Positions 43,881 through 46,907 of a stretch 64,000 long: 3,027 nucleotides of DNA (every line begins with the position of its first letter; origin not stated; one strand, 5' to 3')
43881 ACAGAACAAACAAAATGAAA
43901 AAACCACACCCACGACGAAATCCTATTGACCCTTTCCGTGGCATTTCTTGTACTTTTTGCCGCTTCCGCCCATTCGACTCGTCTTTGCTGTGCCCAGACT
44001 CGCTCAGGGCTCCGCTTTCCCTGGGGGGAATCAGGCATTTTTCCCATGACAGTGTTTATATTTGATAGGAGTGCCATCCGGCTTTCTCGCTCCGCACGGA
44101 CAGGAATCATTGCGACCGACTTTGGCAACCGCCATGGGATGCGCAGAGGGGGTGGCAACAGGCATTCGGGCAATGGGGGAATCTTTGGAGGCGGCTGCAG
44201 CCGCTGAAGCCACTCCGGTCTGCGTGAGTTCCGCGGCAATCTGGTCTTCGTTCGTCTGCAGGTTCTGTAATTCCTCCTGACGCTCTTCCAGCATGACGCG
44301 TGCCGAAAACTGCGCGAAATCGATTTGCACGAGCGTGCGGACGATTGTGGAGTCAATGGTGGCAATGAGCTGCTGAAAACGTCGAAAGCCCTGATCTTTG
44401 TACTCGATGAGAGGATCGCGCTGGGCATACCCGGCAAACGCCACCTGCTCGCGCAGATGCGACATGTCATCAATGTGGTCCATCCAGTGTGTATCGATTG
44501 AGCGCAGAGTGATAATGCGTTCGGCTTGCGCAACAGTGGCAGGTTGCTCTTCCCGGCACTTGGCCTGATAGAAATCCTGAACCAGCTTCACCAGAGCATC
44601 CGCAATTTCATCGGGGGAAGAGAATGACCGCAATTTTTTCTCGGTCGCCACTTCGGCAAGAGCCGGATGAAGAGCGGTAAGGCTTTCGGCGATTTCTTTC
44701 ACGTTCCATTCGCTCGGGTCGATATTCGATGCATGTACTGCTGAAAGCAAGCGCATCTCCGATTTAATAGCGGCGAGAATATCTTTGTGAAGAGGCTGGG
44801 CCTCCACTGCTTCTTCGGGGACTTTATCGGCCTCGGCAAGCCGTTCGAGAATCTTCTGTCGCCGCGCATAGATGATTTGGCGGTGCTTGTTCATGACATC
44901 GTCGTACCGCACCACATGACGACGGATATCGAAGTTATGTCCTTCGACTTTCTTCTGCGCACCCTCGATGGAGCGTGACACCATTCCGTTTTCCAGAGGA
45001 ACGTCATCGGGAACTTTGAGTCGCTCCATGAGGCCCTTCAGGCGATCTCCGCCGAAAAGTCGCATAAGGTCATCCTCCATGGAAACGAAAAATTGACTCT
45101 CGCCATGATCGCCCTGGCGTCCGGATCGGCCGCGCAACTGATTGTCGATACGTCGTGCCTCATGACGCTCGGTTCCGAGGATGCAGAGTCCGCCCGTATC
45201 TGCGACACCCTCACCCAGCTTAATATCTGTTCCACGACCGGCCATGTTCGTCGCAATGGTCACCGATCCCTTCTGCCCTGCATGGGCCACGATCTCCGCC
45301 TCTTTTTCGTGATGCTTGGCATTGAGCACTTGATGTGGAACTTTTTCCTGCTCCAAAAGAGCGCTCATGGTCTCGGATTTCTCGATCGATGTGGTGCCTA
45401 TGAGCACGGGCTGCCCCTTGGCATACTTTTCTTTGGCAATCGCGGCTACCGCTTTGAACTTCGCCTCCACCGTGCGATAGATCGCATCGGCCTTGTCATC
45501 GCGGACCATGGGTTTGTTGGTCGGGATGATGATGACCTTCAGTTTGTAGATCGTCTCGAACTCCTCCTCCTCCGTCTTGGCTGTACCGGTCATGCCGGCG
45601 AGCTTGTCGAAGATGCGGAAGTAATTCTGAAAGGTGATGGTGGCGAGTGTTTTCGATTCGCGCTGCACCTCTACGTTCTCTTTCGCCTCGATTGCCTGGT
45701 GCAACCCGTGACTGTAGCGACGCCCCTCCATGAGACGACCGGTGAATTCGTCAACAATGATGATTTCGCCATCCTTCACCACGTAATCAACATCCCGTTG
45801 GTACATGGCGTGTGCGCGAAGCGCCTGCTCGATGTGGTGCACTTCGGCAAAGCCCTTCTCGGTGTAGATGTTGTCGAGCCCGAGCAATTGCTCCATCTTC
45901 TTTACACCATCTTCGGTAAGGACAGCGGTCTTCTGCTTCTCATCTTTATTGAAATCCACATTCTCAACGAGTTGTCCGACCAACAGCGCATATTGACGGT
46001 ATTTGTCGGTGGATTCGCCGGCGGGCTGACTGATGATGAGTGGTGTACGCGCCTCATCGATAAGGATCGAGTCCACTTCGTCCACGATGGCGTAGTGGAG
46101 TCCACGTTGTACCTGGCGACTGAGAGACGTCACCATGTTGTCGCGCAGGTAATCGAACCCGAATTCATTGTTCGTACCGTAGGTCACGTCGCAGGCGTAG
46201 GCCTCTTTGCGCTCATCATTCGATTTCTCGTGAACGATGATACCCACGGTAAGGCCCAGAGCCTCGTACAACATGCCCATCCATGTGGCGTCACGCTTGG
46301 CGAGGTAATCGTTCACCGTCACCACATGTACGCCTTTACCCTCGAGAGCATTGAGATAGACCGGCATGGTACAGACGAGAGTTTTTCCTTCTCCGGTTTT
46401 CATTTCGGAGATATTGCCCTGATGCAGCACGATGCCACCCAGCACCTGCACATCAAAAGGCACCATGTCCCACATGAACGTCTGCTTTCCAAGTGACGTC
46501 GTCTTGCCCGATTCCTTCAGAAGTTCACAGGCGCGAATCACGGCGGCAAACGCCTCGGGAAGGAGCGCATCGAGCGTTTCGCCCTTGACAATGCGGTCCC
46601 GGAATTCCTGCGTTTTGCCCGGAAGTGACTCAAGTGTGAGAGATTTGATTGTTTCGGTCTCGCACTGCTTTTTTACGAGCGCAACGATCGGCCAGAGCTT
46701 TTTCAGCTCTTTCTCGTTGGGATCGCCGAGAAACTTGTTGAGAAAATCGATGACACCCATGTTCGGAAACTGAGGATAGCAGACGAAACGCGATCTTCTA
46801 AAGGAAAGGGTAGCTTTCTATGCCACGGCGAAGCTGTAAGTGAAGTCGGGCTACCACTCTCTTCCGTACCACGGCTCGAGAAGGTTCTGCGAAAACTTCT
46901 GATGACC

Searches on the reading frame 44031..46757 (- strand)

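Call 76: search_protein_families(library=pfam, proteins=[window:44031-46757:-], max_evalue=0.00001)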
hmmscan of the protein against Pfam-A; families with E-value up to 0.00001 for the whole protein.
window:44031-46757:- (908 aa): 4 families
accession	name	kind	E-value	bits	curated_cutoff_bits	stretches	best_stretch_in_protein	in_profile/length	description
PF07517.20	SecA_DEAD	-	8.9e-120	399.7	24.6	1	7-401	2-290/290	SecA DEAD-like domain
PF21090.3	P-loop_SecA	-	1.3e-76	257.2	27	2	416-516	1-101/205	SecA P-loop domain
PF07516.18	SecA_SW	-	5.5e-53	180.5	26.7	1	587-812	1-199/200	SecA Wing and Scaffold domain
PF01043.26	SecA_PP_bind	-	5.9e-41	139.9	23.5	1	249-357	2-110/110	SecA preprotein cross-linking domain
